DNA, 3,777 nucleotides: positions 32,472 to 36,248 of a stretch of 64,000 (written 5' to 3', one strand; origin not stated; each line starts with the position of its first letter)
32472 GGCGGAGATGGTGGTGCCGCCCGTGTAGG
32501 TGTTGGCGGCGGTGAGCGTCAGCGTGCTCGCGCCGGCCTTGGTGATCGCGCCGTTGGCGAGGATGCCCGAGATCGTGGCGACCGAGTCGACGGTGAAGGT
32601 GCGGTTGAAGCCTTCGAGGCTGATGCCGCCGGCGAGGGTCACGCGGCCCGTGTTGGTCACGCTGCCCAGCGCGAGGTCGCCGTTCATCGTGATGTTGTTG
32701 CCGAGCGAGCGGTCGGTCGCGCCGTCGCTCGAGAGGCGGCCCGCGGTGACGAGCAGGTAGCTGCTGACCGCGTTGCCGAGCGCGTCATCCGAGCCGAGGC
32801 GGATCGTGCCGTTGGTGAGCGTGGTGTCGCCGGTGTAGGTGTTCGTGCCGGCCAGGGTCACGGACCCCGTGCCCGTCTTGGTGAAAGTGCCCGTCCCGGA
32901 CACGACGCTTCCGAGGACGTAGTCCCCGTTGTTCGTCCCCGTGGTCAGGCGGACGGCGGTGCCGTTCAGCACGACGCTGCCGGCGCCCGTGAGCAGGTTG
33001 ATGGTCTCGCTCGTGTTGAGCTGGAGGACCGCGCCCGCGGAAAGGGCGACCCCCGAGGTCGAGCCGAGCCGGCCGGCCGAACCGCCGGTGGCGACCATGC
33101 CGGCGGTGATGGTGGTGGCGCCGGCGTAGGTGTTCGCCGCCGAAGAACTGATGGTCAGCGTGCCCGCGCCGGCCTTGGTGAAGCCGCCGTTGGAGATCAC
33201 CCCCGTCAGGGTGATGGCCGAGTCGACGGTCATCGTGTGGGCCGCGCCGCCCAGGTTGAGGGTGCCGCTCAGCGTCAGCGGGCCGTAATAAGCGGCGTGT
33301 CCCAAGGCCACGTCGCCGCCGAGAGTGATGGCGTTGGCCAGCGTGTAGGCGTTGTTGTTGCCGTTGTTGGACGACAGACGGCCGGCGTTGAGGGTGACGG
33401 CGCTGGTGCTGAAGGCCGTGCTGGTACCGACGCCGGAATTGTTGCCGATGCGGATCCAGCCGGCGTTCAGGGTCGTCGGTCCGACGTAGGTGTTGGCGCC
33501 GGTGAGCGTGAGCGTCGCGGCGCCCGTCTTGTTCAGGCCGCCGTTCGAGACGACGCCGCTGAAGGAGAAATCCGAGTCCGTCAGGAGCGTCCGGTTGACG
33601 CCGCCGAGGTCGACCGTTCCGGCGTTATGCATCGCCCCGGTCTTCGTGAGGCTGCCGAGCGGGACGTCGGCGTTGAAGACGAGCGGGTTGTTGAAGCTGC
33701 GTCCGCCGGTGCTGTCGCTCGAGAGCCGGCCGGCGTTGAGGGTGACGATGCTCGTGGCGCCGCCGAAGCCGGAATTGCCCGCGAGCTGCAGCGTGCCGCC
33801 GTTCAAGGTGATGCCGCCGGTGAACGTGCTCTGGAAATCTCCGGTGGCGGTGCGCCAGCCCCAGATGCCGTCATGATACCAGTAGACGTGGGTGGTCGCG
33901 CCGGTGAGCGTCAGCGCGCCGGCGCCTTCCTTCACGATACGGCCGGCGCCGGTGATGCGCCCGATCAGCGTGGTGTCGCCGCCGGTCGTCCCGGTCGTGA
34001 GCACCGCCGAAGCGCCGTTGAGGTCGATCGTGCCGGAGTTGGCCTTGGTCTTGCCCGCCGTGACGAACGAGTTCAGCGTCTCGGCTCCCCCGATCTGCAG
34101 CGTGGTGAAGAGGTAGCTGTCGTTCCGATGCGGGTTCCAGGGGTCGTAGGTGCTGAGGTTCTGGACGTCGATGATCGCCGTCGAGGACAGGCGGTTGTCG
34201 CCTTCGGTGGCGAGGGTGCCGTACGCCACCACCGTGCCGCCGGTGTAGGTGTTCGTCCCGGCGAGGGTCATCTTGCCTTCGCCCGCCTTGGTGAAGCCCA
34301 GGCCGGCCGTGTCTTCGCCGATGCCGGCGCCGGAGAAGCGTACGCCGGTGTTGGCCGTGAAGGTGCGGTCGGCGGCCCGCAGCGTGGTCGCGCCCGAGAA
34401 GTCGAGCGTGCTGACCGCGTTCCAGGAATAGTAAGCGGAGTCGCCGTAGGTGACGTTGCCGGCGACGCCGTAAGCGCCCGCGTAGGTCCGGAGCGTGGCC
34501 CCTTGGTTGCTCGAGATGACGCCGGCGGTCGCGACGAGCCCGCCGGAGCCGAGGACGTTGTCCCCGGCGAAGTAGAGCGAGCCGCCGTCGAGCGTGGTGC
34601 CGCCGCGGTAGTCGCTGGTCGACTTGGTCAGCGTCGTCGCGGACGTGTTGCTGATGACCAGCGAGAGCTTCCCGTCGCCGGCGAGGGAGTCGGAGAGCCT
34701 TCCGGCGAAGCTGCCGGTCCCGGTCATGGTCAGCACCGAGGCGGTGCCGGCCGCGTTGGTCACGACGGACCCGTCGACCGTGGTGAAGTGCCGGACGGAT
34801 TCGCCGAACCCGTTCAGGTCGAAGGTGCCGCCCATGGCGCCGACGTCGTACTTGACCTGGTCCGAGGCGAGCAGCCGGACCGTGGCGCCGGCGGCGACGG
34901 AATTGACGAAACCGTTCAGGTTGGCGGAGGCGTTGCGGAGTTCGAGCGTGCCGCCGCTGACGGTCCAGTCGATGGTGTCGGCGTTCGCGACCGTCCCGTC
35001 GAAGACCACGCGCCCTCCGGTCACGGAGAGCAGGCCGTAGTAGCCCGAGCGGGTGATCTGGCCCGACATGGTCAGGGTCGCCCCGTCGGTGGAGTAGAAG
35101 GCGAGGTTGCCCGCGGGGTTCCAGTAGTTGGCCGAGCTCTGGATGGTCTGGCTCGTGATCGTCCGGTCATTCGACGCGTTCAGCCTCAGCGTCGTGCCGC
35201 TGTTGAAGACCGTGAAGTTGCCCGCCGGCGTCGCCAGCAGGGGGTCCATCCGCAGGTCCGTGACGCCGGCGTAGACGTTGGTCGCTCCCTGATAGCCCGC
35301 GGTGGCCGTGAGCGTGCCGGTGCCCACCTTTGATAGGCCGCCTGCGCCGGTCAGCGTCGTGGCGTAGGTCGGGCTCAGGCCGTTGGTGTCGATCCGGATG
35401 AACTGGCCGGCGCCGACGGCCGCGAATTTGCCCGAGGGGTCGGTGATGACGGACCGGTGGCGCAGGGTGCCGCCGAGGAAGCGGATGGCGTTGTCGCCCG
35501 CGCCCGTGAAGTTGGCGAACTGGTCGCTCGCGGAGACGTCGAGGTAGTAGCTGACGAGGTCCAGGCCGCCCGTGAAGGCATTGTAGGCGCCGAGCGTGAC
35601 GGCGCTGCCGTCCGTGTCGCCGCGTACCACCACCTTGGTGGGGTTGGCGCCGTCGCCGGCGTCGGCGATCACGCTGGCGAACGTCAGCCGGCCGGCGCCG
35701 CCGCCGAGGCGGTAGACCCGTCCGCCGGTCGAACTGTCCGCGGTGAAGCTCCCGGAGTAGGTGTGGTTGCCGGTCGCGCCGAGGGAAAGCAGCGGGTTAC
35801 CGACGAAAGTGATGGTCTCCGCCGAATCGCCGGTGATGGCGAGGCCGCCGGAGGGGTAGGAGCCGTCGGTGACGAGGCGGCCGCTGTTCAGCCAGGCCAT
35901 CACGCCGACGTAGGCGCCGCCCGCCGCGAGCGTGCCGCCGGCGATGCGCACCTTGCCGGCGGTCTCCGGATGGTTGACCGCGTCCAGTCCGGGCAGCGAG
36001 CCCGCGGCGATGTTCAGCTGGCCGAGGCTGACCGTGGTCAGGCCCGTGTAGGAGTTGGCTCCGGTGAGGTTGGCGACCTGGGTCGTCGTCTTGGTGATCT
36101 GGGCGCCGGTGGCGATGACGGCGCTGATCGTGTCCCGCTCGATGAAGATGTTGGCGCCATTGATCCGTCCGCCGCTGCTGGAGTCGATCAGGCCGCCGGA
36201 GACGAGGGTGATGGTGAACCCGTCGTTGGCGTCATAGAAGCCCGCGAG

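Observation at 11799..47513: One 35.7-kb ORF encodes an 11,904-aa classical autotransporter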

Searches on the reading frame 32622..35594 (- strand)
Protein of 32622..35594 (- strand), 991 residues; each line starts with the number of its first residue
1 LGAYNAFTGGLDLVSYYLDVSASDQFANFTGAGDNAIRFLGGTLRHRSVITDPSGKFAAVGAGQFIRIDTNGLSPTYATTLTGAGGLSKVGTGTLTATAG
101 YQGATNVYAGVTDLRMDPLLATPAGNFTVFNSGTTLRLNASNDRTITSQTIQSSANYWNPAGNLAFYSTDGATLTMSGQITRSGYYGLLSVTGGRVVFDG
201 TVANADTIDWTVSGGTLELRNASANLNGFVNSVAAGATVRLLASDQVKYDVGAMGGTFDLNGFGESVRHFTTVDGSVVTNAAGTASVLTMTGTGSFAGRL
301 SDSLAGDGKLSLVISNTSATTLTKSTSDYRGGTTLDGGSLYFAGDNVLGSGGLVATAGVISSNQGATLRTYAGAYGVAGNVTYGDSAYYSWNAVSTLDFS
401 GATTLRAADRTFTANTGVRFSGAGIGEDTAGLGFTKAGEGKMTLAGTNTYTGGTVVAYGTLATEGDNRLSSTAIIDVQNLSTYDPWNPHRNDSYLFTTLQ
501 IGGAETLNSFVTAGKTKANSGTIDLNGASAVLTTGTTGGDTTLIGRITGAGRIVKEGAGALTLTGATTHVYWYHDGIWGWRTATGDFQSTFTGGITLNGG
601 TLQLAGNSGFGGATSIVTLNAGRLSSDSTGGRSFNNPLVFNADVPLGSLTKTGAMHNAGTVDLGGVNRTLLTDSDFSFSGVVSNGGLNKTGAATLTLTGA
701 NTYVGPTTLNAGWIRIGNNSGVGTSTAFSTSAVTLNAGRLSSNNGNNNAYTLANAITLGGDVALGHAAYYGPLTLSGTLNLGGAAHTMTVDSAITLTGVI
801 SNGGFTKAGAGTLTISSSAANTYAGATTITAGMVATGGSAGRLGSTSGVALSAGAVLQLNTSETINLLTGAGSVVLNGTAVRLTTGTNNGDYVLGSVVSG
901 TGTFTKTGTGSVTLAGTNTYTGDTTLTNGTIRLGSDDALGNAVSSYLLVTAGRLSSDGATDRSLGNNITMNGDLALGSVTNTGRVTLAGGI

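Call 8: search_protein_families(library=pfam, proteins=[window:32622-35594:-], max_evalue=0.01)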
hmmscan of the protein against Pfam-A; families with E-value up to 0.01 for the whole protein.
window:32622-35594:- (991 aa): 1 family
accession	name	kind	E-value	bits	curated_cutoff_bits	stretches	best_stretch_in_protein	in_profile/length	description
PF12951.13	PATR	-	2.6e-25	88.6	27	4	687-715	1-29/30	Passenger-associated-transport-repeat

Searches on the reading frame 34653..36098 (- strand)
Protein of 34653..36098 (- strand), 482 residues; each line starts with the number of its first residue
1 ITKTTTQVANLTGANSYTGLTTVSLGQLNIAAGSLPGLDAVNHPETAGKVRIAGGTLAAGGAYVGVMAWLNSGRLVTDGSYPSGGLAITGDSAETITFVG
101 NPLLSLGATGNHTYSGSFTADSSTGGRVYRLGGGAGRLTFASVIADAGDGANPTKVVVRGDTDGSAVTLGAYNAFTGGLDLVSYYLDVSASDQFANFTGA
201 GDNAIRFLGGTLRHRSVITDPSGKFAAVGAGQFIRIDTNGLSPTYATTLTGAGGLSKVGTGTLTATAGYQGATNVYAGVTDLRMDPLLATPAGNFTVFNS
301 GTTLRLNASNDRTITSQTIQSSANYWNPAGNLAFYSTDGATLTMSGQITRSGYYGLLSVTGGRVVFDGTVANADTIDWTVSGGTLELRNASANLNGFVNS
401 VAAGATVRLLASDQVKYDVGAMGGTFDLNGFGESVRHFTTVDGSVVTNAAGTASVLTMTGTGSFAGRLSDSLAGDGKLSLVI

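Call 80: find_related_loci(query=window:34653-36098:-, collection=metagenome_contigs, flank=10000)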
Query window:34653-36098:- (482 aa) in metagenome_contigs; peptide patterns used: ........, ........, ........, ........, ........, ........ (x = any residue, [..] = any of these).
96 stretches matched a pattern; 3 encode a relative of the query (tblastn E <= 1e-3); 3 distinct loci.
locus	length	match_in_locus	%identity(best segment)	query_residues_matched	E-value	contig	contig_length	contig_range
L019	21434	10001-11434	83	1-482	0e+0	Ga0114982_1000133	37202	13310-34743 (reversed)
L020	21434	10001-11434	83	1-482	0e+0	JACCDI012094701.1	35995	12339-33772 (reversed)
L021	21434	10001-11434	83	1-482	0e+0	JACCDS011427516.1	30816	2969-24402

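Call 84: find_homologous_proteins(query=window:34653-36098:-, max_evalue=1e-10)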
Query window:34653-36098:- (482 aa): 1 proteins with E <= 1e-10 among 8000 candidates.
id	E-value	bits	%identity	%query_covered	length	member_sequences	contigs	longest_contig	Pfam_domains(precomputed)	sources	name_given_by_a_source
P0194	3.1e-141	489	86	59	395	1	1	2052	-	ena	-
